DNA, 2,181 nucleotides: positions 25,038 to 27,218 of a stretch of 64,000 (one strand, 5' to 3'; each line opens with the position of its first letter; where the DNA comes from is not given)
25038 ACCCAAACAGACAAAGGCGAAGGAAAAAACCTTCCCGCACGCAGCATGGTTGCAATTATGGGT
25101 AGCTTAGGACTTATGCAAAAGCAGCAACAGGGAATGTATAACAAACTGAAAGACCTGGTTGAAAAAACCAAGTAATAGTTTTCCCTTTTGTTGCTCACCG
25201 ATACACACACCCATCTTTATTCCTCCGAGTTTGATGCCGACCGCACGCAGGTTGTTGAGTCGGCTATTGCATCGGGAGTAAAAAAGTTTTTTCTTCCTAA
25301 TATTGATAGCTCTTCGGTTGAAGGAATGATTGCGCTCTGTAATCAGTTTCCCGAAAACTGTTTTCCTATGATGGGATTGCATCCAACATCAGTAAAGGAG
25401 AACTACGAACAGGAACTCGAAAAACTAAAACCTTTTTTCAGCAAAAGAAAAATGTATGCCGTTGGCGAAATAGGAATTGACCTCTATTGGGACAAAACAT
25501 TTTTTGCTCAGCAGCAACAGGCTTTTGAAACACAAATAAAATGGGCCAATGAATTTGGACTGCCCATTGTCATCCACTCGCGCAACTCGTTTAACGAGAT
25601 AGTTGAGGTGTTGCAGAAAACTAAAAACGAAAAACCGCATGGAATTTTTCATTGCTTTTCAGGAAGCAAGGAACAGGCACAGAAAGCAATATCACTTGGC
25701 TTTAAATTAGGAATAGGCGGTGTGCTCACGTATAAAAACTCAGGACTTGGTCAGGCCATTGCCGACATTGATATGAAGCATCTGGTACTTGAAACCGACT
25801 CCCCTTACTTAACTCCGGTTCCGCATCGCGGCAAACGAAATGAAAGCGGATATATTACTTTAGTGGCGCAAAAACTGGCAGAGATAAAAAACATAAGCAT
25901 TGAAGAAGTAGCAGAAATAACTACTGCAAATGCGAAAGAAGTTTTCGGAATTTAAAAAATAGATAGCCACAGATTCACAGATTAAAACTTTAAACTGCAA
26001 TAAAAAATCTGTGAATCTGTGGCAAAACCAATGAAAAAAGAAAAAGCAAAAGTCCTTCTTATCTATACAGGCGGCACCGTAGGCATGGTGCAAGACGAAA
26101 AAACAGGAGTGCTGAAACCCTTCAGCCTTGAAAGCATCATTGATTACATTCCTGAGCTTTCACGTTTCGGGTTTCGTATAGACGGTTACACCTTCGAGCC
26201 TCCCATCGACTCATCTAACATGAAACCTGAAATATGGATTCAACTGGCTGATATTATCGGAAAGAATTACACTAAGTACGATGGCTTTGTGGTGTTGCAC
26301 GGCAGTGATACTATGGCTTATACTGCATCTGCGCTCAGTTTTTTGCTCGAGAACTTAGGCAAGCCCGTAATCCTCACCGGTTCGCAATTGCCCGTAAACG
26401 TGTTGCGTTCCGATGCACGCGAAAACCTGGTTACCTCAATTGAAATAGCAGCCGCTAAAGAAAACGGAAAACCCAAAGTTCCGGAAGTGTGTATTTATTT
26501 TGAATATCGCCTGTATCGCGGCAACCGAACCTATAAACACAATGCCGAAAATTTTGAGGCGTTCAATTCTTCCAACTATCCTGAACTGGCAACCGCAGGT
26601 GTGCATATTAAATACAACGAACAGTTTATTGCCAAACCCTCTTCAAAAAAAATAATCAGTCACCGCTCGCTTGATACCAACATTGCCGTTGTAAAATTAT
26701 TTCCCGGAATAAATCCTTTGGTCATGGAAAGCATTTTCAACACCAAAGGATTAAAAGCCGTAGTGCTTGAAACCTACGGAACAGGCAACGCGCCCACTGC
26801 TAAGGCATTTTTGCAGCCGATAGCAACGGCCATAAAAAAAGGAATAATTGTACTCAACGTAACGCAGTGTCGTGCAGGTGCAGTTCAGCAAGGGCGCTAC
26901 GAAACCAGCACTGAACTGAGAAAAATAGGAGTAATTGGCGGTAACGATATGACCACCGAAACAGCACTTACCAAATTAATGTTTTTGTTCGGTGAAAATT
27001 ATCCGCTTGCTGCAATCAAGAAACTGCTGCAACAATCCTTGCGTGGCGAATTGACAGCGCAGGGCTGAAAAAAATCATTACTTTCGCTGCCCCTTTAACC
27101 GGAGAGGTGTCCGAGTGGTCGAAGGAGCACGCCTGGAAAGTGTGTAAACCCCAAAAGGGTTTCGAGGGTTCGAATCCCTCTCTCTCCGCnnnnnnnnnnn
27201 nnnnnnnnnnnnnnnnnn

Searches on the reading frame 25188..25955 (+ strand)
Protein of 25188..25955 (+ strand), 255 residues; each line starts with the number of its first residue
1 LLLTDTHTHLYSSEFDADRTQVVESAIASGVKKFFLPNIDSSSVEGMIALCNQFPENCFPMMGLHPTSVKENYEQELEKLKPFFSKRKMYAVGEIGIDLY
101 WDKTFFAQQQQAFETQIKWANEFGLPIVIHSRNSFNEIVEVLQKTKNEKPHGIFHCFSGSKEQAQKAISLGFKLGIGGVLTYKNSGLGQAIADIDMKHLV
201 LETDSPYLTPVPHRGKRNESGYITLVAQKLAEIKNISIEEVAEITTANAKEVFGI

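Call 29: search_protein_families(library=pfam, proteins=[window:25188-25955:+], max_evalue=0.1)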
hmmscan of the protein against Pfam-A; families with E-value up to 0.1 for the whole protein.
window:25188-25955:+ (255 aa): 2 families
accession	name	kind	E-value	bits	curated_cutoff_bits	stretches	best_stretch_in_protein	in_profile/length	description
PF01026.27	TatD_DNase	-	8.6e-78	261.7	27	1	4-254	1-253/253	TatD related DNase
PF01979.26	Amidohydro_1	-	0.004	16.9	25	1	3-155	6-181/345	Amidohydrolase family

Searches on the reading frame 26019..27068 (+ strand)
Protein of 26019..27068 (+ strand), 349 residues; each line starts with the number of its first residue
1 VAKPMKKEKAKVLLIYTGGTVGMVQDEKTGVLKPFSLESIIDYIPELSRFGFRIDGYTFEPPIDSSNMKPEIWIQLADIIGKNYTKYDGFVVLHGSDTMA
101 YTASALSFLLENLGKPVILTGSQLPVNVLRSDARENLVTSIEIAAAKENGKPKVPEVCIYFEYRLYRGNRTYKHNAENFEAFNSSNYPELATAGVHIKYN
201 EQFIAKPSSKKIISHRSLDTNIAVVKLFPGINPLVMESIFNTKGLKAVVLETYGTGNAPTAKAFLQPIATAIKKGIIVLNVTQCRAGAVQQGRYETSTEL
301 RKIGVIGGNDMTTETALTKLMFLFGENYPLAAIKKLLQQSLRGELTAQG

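Call 29: search_protein_families(library=pfam, proteins=[window:26019-27068:+], max_evalue=0.1)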
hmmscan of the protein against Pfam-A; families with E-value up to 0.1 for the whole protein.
window:26019-27068:+ (349 aa): 2 families
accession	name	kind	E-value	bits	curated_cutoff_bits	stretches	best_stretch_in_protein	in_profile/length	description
PF00710.25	Asparaginase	-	4.6e-60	202.9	22.5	1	11-202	1-190/193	Asparaginase, N-terminal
PF17763.6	Asparaginase_C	-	7.1e-32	110.2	34.6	1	221-336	1-113/114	Glutaminase/Asparaginase C-terminal domain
